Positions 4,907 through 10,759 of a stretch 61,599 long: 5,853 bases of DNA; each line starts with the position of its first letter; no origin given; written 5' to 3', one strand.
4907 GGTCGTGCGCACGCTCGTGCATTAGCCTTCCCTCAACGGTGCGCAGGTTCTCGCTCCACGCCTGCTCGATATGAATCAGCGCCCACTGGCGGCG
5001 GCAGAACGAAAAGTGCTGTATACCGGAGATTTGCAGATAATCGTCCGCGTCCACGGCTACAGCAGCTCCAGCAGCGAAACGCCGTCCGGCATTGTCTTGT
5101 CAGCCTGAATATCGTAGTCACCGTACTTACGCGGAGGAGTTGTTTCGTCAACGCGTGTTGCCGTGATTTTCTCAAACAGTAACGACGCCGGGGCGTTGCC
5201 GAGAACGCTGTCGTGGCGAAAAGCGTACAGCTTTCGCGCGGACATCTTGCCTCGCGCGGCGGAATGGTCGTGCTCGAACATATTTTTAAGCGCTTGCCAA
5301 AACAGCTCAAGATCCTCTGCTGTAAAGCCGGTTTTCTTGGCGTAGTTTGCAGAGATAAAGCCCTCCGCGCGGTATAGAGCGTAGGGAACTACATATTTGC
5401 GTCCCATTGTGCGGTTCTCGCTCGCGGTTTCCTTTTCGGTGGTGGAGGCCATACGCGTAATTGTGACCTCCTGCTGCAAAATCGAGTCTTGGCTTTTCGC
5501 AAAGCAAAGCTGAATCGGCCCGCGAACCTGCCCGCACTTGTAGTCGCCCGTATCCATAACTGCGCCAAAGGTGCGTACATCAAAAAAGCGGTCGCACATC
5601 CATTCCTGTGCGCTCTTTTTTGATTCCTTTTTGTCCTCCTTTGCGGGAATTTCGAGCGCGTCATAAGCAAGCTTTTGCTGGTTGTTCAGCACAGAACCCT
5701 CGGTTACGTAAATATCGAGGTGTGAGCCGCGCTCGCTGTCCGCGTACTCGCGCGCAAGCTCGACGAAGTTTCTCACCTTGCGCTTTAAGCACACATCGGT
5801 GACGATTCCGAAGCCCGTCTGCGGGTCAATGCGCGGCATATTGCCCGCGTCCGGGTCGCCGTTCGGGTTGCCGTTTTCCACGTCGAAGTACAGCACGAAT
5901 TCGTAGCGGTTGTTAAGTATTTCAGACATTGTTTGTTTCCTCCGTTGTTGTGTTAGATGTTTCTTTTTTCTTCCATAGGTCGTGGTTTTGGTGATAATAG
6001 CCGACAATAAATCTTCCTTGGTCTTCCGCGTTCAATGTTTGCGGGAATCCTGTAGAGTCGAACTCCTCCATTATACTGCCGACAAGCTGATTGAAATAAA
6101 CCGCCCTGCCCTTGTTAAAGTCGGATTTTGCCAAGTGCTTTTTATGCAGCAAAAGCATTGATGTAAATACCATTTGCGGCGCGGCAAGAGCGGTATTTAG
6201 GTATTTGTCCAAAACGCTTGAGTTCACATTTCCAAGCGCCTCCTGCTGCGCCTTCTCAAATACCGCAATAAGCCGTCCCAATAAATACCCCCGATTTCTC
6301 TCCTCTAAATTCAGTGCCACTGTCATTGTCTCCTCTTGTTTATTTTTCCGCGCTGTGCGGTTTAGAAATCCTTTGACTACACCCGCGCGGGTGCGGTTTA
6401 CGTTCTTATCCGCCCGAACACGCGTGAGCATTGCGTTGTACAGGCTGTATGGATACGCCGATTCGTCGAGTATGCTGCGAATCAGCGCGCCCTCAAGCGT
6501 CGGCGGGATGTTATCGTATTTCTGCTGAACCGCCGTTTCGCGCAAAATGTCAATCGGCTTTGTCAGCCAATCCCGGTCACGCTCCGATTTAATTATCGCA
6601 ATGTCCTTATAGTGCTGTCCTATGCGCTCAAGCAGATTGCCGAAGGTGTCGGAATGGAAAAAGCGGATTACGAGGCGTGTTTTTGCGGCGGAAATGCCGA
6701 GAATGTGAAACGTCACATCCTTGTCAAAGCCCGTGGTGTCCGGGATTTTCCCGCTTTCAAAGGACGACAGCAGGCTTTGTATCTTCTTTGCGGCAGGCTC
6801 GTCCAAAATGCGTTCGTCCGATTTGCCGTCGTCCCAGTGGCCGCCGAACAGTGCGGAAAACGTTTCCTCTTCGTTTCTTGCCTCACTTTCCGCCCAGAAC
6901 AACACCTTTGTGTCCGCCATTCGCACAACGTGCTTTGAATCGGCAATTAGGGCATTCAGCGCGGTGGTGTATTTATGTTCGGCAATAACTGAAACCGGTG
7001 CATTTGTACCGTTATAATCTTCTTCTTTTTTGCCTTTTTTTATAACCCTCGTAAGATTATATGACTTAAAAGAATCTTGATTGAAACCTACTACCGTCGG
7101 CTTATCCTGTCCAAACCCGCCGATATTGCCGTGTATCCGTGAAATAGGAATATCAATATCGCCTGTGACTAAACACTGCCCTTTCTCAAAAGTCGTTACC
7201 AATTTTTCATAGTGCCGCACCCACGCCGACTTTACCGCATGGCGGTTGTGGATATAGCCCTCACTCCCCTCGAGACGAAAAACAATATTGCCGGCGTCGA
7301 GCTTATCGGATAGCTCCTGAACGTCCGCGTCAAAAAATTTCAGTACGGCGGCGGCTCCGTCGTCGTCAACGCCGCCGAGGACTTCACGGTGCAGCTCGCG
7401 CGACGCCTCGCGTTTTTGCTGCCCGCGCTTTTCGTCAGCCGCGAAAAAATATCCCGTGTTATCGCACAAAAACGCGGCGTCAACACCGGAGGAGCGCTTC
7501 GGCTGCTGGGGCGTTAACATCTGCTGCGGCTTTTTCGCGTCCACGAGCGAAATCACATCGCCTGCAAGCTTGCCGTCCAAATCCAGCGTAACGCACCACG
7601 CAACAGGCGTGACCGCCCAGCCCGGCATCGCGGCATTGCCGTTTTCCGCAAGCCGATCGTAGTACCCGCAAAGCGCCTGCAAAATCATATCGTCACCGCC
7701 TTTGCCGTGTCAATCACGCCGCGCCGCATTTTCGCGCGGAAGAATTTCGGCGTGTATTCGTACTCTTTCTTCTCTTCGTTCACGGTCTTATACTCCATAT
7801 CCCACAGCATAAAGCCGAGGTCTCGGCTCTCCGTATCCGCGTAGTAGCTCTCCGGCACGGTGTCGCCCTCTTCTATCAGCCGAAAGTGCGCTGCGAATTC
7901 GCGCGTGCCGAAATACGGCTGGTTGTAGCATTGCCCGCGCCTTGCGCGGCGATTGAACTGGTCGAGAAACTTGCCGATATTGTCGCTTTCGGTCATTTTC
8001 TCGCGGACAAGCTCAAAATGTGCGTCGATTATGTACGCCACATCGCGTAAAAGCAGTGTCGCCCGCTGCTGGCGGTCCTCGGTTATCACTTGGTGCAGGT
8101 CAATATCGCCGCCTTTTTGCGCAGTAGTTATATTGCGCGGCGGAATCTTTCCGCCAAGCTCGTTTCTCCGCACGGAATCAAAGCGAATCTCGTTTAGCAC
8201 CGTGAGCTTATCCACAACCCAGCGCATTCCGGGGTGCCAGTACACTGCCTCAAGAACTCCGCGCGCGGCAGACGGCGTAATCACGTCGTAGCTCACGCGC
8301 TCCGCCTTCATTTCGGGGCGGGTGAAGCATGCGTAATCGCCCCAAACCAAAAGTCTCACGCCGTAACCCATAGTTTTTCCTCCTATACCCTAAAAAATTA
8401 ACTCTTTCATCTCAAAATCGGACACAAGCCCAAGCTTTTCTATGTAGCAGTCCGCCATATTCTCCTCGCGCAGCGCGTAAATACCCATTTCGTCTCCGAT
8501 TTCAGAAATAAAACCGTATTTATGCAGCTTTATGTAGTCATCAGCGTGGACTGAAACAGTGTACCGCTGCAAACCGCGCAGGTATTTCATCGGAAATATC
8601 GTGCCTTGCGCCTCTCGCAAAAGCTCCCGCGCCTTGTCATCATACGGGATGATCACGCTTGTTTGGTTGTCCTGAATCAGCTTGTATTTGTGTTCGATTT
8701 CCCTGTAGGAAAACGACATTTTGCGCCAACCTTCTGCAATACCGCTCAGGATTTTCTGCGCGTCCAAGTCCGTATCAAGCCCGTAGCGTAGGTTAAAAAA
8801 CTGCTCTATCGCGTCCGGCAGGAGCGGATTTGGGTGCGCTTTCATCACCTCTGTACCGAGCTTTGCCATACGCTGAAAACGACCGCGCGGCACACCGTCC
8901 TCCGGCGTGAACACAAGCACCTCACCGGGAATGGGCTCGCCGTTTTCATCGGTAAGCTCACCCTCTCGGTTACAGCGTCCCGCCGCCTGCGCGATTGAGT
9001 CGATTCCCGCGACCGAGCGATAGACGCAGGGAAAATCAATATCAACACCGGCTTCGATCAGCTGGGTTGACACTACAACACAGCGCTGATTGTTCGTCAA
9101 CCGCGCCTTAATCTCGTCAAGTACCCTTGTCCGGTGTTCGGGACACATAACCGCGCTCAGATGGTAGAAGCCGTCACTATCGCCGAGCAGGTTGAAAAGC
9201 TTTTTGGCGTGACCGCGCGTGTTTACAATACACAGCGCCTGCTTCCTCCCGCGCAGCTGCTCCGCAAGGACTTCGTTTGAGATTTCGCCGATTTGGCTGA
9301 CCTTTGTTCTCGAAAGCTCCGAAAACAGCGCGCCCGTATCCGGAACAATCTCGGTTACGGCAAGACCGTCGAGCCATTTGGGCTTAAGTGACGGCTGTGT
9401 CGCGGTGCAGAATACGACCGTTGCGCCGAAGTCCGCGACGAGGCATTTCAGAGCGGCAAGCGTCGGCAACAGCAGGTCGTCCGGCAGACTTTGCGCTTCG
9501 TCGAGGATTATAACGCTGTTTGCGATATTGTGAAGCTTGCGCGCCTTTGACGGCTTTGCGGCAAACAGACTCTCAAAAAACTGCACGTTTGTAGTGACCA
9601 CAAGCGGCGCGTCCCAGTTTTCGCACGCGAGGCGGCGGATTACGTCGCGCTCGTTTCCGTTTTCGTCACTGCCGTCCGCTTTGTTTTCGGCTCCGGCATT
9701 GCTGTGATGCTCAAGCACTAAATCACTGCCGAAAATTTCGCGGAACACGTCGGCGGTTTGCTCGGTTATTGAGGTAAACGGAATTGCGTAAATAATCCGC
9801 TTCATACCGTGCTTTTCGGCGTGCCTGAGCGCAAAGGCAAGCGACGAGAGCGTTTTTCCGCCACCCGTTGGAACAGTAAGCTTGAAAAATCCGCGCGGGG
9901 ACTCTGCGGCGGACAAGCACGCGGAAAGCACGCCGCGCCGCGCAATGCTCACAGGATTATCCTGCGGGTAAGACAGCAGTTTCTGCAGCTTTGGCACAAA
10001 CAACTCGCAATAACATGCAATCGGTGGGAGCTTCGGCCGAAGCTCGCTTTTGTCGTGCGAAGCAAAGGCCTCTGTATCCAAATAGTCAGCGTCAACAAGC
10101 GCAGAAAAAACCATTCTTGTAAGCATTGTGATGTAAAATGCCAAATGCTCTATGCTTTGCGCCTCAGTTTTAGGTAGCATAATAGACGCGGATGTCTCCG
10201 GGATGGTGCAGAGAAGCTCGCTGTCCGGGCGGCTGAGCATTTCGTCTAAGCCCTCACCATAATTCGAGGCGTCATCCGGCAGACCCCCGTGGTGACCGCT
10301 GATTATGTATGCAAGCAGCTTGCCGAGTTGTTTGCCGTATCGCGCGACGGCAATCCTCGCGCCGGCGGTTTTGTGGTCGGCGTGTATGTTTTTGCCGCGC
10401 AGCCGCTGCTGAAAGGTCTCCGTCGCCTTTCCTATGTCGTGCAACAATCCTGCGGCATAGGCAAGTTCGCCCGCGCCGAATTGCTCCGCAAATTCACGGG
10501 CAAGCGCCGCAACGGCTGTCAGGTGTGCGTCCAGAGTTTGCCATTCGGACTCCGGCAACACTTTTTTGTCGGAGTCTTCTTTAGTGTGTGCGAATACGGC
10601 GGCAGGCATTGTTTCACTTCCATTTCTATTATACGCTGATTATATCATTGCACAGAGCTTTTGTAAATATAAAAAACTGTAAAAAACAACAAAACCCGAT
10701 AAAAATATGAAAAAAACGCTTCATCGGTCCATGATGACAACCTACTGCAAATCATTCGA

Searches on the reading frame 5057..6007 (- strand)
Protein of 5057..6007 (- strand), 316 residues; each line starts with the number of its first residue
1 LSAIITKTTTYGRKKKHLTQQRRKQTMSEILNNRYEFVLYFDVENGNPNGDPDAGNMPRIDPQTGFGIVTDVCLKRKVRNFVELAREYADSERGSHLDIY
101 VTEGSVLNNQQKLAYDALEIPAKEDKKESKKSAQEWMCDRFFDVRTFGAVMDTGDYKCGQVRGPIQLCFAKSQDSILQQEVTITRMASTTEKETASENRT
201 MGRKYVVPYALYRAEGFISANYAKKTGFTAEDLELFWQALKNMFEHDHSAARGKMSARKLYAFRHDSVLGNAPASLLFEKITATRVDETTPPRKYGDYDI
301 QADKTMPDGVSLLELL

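Call 78: search_protein_families(library=pfam, proteins=[window:5057-6007:-], max_evalue=0.00001)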
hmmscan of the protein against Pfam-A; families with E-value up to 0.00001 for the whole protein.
window:5057-6007:- (316 aa): 1 family
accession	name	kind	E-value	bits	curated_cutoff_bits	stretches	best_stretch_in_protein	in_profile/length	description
PF05107.17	Cas_Cas7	-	2.2e-105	352.2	33.2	1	33-302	1-248/249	CRISPR-associated protein Cas7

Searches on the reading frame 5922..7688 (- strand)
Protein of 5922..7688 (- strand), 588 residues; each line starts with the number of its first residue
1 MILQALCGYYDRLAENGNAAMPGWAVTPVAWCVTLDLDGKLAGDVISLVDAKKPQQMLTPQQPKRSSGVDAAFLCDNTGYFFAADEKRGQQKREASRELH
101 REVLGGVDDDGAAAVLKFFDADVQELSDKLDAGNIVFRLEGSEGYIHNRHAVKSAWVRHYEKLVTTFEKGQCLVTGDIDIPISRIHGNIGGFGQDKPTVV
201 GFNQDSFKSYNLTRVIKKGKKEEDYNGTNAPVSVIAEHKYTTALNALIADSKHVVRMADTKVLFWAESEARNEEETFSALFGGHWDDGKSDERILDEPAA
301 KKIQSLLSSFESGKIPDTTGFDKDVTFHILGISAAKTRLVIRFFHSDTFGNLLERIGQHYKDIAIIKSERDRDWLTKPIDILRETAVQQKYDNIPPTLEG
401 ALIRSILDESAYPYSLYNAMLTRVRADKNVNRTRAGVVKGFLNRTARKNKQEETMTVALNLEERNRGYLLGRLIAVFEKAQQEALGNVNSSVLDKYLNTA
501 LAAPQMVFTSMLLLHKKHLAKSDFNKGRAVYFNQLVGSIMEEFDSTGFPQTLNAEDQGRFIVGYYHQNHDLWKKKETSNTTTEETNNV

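Call 78: search_protein_families(library=pfam, proteins=[window:5922-7688:-], max_evalue=0.00001)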
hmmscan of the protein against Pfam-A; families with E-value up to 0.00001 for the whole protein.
window:5922-7688:- (588 aa): 1 family
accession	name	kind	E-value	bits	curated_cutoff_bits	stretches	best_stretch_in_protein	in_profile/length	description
PF09709.15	Cas_Csd1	-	3.7e-147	491.8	27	1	6-571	1-558/559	CRISPR-associated protein (Cas_Csd1)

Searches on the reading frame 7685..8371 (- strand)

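Call 78: search_protein_families(library=pfam, proteins=[window:7685-8371:-], max_evalue=0.00001)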
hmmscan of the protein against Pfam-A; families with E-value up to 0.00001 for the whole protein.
window:7685-8371:- (228 aa): 1 family
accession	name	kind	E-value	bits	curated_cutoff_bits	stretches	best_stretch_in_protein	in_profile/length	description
PF09704.15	Cas_Cas5d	-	4.5e-42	144.9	23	1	5-221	2-215/217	CRISPR-associated protein (Cas_Cas5)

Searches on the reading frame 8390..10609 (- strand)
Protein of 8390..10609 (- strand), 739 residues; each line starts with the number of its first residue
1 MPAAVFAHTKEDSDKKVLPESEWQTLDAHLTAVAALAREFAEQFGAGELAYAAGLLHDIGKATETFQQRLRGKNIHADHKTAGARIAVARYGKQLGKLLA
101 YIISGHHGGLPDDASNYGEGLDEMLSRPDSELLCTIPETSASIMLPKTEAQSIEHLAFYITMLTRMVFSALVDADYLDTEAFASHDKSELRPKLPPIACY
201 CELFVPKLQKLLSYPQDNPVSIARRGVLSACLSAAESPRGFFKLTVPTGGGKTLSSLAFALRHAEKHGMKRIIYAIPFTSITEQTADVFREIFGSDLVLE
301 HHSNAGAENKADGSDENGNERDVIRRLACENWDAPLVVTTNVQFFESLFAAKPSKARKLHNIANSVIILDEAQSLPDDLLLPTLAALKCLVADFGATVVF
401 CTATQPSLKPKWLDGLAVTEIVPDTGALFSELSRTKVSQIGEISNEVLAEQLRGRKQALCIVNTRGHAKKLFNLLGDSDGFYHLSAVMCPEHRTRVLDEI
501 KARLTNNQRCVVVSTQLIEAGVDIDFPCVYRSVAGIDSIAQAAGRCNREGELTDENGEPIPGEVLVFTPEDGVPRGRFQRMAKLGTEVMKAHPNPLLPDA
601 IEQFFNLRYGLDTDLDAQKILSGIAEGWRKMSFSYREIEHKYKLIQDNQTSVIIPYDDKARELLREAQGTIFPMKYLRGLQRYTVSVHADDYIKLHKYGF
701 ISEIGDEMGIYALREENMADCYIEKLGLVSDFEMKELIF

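Call 78: search_protein_families(library=pfam, proteins=[window:8390-10609:-], max_evalue=0.00001)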
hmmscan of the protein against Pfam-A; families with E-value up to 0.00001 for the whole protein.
window:8390-10609:- (739 aa): 6 families
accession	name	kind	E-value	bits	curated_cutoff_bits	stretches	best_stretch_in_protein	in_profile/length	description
PF22590.2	Cas3-like_C_2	-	4e-15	56.4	27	1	456-549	3-104/106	CRISPR-associated nuclease/helicase Cas3, C-terminal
PF01966.28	HD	-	1.3e-12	48.4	22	1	28-112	3-91/116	HD domain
PF00270.35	DEAD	-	3.4e-12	46.9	26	1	244-406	19-161/167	DEAD/DEAH box helicase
PF04851.21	ResIII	-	2.9e-08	34.2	22.5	1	240-372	24-134/164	Type III restriction enzyme, res subunit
PF00271.37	Helicase_C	-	2.1e-06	28.4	23.5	1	449-550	7-110/110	Helicase conserved C-terminal domain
PF18019.7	Cas3_HD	-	3e-06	27.8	23.1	0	36-116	42-137/207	Cas3, HD domain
